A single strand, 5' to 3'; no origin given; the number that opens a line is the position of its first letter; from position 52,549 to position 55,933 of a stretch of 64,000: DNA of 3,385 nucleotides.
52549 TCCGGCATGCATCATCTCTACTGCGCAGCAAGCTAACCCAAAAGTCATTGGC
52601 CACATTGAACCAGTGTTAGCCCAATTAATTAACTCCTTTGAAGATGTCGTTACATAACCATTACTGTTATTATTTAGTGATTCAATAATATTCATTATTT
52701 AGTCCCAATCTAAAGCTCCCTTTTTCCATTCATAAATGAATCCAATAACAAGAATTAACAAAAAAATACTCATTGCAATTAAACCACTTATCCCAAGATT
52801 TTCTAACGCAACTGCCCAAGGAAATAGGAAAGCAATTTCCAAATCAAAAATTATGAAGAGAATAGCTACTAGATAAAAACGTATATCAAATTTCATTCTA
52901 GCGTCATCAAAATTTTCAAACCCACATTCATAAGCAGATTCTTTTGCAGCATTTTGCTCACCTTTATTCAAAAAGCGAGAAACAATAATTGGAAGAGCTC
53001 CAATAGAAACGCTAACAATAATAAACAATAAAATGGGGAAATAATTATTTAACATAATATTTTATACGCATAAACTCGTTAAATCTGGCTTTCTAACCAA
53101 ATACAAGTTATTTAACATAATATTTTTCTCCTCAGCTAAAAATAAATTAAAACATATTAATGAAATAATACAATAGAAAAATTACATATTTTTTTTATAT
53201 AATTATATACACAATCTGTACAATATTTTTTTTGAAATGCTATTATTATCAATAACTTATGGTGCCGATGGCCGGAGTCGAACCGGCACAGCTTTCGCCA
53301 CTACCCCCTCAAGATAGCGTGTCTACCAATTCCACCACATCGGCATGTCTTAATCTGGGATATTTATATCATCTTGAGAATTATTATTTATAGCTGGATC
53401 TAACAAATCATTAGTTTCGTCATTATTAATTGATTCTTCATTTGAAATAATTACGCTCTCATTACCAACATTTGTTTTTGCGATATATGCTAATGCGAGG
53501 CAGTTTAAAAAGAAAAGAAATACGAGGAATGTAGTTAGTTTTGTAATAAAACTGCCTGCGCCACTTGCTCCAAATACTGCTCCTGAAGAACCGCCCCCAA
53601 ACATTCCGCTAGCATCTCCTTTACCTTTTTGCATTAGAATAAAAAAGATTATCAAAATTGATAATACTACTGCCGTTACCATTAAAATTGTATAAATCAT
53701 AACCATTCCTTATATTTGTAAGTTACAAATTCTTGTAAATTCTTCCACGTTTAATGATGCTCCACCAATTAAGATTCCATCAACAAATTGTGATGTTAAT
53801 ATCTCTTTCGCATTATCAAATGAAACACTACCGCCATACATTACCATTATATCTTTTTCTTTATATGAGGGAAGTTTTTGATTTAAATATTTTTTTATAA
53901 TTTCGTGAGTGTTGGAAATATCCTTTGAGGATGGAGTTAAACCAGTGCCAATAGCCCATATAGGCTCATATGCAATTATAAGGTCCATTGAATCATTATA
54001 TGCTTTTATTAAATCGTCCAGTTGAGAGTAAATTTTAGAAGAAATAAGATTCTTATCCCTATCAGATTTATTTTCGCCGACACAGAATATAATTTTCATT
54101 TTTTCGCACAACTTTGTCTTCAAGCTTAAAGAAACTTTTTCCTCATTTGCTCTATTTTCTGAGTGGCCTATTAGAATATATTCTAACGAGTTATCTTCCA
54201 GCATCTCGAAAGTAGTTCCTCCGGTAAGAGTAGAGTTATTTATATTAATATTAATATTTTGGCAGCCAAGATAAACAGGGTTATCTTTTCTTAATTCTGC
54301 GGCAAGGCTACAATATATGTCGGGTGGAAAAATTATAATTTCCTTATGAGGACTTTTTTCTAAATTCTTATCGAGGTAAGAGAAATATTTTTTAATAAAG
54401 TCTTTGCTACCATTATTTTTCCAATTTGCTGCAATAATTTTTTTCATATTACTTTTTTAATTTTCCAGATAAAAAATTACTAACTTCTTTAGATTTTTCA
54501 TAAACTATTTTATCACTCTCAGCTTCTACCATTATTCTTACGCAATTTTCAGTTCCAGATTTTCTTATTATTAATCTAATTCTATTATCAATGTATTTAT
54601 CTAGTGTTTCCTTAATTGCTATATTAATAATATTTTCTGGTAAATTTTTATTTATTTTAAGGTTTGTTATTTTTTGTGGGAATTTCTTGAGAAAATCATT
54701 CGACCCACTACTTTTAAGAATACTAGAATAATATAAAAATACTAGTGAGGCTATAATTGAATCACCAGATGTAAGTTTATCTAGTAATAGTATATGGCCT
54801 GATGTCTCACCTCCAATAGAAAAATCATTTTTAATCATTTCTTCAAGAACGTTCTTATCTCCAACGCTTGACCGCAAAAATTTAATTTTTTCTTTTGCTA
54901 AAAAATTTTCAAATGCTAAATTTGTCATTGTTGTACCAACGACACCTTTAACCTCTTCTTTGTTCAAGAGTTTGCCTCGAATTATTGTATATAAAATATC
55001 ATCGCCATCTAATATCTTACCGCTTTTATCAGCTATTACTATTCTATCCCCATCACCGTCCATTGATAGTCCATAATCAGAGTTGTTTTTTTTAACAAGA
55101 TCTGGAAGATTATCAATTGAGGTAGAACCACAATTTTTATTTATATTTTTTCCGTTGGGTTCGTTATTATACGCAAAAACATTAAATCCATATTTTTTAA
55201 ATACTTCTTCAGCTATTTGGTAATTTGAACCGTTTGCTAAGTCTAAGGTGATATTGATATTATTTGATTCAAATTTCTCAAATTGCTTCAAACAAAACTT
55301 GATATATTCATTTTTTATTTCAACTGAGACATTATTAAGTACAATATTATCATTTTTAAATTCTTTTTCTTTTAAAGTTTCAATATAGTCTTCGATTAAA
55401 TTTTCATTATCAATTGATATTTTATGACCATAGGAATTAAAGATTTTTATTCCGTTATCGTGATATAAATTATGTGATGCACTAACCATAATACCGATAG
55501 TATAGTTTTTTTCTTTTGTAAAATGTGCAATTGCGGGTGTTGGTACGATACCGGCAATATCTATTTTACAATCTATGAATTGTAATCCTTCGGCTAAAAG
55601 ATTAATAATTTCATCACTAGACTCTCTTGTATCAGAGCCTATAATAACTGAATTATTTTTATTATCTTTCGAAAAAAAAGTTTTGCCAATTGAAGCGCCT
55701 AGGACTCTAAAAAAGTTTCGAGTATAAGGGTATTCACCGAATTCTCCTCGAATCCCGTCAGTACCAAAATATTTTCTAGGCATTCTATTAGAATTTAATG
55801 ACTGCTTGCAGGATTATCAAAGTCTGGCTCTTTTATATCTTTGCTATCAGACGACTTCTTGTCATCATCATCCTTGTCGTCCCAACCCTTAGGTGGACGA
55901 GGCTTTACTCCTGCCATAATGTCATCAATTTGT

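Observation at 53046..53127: An SD-driven 18-codon upstream ORF that duplicates the nuoA start and ends 6 nt before the SD-less nuoA ATG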

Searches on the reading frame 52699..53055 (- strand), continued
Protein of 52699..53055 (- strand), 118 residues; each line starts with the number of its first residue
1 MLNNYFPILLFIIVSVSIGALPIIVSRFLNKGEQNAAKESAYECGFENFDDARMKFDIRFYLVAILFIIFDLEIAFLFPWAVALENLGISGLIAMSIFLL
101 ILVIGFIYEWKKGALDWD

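Call 21: find_encoding_contigs(protein=P0072, flank=1000, max_places=6)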
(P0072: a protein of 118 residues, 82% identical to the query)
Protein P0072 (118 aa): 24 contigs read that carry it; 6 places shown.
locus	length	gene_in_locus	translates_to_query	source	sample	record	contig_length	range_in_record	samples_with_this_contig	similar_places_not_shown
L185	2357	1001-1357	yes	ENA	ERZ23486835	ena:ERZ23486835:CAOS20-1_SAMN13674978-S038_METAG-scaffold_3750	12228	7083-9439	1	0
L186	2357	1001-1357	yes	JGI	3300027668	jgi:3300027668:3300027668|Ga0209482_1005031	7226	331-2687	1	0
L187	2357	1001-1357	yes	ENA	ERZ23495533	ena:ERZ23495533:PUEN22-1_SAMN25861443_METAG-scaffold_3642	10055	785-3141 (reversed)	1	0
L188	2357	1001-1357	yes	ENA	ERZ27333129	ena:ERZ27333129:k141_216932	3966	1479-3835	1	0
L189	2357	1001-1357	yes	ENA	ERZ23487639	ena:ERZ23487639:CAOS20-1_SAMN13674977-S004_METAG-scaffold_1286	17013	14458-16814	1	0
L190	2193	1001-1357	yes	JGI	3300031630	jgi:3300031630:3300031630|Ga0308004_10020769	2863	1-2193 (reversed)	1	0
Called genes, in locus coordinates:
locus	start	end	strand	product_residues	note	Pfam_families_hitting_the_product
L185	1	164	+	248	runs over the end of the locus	PF00121:TIM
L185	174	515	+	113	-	PF03840:SecG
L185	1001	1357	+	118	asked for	PF00507:Oxidored_q4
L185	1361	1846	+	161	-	PF01058:Oxidored_q6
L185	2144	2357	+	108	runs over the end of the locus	PF00329:Complex1_30kDa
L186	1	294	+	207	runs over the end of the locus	?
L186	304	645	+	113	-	PF03840:SecG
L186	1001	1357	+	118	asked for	PF00507:Oxidored_q4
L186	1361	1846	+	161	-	PF01058:Oxidored_q6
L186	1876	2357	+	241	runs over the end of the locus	PF00329:Complex1_30kDa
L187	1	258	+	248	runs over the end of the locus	PF00121:TIM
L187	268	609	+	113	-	PF03840:SecG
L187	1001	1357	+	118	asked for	PF00507:Oxidored_q4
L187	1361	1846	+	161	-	PF01058:Oxidored_q6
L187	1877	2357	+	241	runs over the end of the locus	PF00329:Complex1_30kDa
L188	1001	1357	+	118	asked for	PF00507:Oxidored_q4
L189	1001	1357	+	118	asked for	PF00507:Oxidored_q4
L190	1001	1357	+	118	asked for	PF00507:Oxidored_q4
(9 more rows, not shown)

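Call 22: find_encoding_contigs(protein=P0013, flank=1000, max_places=6)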
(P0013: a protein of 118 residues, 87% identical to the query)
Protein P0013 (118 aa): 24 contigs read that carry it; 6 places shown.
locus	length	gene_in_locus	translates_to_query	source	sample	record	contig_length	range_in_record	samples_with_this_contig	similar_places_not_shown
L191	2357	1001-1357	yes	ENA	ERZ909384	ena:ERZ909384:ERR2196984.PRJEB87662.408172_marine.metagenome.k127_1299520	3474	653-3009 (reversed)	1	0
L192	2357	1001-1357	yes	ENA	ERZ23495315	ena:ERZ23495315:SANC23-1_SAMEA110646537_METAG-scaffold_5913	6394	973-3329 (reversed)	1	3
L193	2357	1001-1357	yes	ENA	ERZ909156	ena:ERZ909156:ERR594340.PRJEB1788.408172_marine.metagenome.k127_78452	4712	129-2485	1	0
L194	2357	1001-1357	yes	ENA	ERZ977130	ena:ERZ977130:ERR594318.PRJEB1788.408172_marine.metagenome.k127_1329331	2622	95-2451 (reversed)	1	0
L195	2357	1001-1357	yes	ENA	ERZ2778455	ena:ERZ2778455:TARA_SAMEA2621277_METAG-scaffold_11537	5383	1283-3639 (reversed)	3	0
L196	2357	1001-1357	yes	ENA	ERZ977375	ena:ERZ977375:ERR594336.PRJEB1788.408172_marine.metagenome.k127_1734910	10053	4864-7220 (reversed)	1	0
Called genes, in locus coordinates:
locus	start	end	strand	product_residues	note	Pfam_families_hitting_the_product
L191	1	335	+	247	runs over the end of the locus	PF00121:TIM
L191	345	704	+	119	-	PF03840:SecG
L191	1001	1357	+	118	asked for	PF00507:Oxidored_q4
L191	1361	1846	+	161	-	PF01058:Oxidored_q6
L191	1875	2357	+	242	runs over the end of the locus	PF00329:Complex1_30kDa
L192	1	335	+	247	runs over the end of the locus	PF00121:TIM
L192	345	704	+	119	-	PF03840:SecG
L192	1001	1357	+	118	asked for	PF00507:Oxidored_q4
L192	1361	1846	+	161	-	PF01058:Oxidored_q6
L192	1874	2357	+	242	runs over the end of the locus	PF00329:Complex1_30kDa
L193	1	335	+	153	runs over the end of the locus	?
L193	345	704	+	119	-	PF03840:SecG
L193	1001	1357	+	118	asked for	PF00507:Oxidored_q4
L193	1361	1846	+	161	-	PF01058:Oxidored_q6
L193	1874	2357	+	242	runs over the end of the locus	PF00329:Complex1_30kDa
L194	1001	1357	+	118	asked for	PF00507:Oxidored_q4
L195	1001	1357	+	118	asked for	PF00507:Oxidored_q4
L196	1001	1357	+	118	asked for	PF00507:Oxidored_q4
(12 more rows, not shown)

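Call 23: find_encoding_contigs(protein=P0003, flank=1000, max_places=3)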
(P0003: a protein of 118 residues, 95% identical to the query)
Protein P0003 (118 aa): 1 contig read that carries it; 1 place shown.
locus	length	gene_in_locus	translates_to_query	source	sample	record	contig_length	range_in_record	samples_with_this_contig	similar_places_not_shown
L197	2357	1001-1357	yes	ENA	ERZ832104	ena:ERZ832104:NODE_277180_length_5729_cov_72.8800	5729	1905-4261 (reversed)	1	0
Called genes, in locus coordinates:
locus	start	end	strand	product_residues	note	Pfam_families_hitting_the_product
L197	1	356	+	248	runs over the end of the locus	PF00121:TIM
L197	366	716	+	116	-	PF03840:SecG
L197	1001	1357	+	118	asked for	PF00507:Oxidored_q4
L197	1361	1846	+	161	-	PF01058:Oxidored_q6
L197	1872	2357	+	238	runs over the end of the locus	PF00329:Complex1_30kDa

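Call 35: find_encoding_contigs(protein=P0082, flank=1000, max_places=3)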
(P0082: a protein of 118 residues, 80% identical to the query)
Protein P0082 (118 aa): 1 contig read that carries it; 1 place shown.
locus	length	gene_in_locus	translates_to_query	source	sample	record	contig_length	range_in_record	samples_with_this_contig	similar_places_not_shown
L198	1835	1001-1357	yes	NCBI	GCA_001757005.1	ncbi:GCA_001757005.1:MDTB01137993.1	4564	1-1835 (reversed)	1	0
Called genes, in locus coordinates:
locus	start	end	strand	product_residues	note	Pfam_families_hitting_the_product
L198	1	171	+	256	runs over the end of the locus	PF00121:TIM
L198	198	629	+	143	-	PF03840:SecG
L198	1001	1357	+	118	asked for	PF00507:Oxidored_q4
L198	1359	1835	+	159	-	?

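Call 36: find_encoding_contigs(protein=P0092, flank=1000, max_places=3)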
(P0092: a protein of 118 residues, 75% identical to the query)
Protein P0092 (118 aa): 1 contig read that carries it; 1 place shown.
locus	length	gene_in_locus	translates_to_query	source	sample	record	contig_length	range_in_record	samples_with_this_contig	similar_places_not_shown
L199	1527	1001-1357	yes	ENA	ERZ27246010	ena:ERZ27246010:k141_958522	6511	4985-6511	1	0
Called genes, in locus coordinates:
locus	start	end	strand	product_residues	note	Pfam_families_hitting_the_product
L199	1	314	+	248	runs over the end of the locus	PF00121:TIM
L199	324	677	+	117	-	PF03840:SecG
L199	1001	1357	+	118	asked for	PF00507:Oxidored_q4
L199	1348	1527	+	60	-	?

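Call 37: find_encoding_contigs(protein=P0075, flank=1000, max_places=3)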
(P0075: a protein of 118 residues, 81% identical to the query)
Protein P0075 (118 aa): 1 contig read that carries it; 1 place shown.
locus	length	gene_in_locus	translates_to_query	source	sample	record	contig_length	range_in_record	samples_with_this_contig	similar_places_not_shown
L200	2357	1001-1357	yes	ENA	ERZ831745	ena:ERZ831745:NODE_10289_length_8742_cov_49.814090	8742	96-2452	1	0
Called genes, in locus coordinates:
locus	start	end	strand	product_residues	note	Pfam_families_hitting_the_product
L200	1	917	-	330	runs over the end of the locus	PF00206:Lyase_1, PF10415:FumaraseC_C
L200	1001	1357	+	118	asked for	PF00507:Oxidored_q4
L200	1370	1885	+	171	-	PF01058:Oxidored_q6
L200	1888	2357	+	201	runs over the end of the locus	PF00329:Complex1_30kDa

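Call 39: find_encoding_contigs(protein=P0048, flank=2500, max_places=3)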
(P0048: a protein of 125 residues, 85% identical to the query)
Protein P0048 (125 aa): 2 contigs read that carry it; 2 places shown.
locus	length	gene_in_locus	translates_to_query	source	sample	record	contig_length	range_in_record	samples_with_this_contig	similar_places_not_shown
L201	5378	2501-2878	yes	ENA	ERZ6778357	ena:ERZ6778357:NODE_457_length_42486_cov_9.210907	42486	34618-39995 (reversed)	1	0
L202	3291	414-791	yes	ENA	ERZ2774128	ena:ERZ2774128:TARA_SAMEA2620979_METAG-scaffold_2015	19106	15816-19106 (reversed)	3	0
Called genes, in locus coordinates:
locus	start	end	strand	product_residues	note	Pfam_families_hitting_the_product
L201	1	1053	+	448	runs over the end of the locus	PF02878:PGM_PMM_I, PF02879:PGM_PMM_II, PF02880:PGM_PMM_III, PF00408:PGM_PMM_IV (weak)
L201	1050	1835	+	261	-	PF00121:TIM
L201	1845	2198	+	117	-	-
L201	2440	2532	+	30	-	-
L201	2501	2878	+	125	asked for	PF00507:Oxidored_q4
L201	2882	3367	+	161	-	PF01058:Oxidored_q6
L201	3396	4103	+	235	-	PF00329:Complex1_30kDa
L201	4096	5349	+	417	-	PF00346:Complex1_49kDa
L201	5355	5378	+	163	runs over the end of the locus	PF01257:2Fe-2S_thioredx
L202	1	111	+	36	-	?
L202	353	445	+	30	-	-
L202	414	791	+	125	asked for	PF00507:Oxidored_q4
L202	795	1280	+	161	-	PF01058:Oxidored_q6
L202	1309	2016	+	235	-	PF00329:Complex1_30kDa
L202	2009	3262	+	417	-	PF00346:Complex1_49kDa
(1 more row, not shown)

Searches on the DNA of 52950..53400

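Call 30: search_rna_families(source=window, start=52950, end=53400, threshold=evalue, max_evalue=10)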
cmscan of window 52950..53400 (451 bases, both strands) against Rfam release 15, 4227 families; matches with E-value up to 10: 9.
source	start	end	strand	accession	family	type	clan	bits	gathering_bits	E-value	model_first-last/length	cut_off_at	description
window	53263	53344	-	RF00005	tRNA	Gene; tRNA;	CL00001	50.6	29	4.8e-10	1-71/71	no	tRNA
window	53179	53291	+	RF01802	HSUR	Gene; snRNA;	-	19.5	50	9.6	1-123/123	no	Herpesvirus saimiri U RNA1/RNA2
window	53116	53158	-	RF03091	Clostridium-PBP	Gene; sRNA;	-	19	94.4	5.5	1-73/73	no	Clostridium-PBP RNA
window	53268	53308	-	RF01053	Deinococcus_Y_RNA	Gene;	-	17.9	80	1.3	44-85/126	no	Deinococcus radiodurans Y RNA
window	53030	53116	-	RF02776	SodC_thermometer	Cis-reg; thermoregulator;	-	17.5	125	8.5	1-93/93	no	SodC 5' UTR thermometer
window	53030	53115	+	RF01470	rli38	Gene; sRNA;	-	17.3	49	7.8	1-150/150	no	Listeria sRNA rli38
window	53198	53219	-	RF01114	TMV_UPD-PK1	Cis-reg;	-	16.5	33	1.8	1-22/22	no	Pseudoknot of upstream pseudoknot domain (UPD) of the 3'UTR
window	53083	53138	-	RF01277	snoU54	Gene; snRNA; snoRNA; CD-box;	CL00008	15.3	35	2.6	1-67/67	no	Small nucleolar RNA U54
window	53208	53287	-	RF04321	tmRNA_permuted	Gene;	-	10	47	7.9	36-95/213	no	permuted transfer-messenger RNA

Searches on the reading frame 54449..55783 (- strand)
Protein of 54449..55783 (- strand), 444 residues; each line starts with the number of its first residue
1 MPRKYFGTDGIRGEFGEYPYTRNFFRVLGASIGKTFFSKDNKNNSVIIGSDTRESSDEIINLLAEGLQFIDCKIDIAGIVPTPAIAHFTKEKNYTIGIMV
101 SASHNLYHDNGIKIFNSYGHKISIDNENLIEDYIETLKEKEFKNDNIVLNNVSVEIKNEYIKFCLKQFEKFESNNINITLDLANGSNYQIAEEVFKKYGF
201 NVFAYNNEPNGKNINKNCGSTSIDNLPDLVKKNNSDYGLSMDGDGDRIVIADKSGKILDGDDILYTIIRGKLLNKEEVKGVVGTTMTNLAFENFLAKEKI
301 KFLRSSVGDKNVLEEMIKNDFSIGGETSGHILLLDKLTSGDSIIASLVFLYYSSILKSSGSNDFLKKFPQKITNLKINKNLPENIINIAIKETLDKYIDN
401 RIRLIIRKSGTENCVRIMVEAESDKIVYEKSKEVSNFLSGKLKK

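Call 49: find_homologous_proteins(query=window:54449-55783:-, max_evalue=1e-100)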
Query window:54449-55783:- (444 aa): 118 proteins with E <= 1e-100 among 8000 candidates.
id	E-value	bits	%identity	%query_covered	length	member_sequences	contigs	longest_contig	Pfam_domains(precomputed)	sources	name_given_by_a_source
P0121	9.2e-285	962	100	100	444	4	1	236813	PF02878.23,PF00408.27,PF02879.23,PF02880.23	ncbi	-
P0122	4.6e-279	943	98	100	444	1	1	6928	PF02878.23,PF00408.27,PF02879.23,PF02880.23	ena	-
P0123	2.7e-278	941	98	100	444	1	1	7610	PF02878.23,PF00408.27,PF02879.23,PF02880.23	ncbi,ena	-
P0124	6.1e-254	860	89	100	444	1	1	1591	PF02878.23,PF00408.27,PF02879.23,PF02880.23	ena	-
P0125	8.9e-254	860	89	100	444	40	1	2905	PF02878.23,PF00408.27,PF02879.23,PF02880.23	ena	-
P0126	1.5e-253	859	89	100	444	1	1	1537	PF02878.23,PF00408.27,PF02879.23,PF02880.23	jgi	-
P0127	3.5e-252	855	89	100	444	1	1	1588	PF02878.23,PF00408.27,PF02879.23,PF02880.23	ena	-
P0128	2.3e-236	803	83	100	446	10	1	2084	PF02878.23,PF00408.27,PF02879.23,PF02880.23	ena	-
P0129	6.4e-179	613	66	100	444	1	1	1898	PF02878.23,PF00408.27,PF02879.23,PF02880.23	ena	-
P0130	8.5e-179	613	66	100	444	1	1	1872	PF02878.23,PF00408.27,PF02879.23,PF02880.23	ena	-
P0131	2.6e-178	611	66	100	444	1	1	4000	PF02878.23,PF00408.27,PF02879.23,PF02880.23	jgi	-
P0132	2.7e-178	611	66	100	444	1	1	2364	PF02878.23,PF00408.27,PF02879.23,PF02880.23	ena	-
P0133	1.3e-177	609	66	100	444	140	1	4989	PF02878.23,PF00408.27,PF02879.23,PF02880.23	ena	-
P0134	1.4e-177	609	65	100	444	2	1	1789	PF02878.23,PF00408.27,PF02879.23,PF02880.23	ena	-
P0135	3.9e-177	607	65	100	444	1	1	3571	PF02878.23,PF00408.27,PF02879.23,PF02880.23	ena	-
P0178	7.9e-150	518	56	100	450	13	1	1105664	PF02878.23,PF00408.27,PF02879.23,PF02880.23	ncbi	-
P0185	1.3e-149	517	56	100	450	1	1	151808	PF02878.23,PF00408.27,PF02879.23,PF02880.23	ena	-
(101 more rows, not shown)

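Call 50: list_cluster_members(proteins=[P0121, P0178, P0185])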
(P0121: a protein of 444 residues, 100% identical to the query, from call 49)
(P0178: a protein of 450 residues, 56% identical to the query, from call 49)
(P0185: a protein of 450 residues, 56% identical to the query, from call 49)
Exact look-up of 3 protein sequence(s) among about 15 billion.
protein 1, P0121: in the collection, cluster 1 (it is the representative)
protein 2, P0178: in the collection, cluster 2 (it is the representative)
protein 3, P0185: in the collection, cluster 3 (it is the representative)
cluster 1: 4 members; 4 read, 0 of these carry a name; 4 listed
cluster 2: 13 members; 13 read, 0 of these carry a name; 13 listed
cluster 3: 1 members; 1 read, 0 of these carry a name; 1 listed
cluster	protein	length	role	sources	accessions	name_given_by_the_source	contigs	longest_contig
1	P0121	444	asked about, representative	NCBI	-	-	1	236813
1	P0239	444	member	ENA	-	-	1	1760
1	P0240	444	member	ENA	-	-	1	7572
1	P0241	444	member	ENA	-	-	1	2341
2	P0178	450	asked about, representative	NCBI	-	-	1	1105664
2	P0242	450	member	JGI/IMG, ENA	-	-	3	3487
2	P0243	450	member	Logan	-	-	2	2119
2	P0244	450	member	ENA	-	-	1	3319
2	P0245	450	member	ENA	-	-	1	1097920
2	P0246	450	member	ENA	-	-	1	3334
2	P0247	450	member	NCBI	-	-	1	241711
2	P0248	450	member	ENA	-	-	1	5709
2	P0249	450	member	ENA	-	-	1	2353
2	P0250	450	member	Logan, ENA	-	-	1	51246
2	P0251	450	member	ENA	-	-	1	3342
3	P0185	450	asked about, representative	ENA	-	-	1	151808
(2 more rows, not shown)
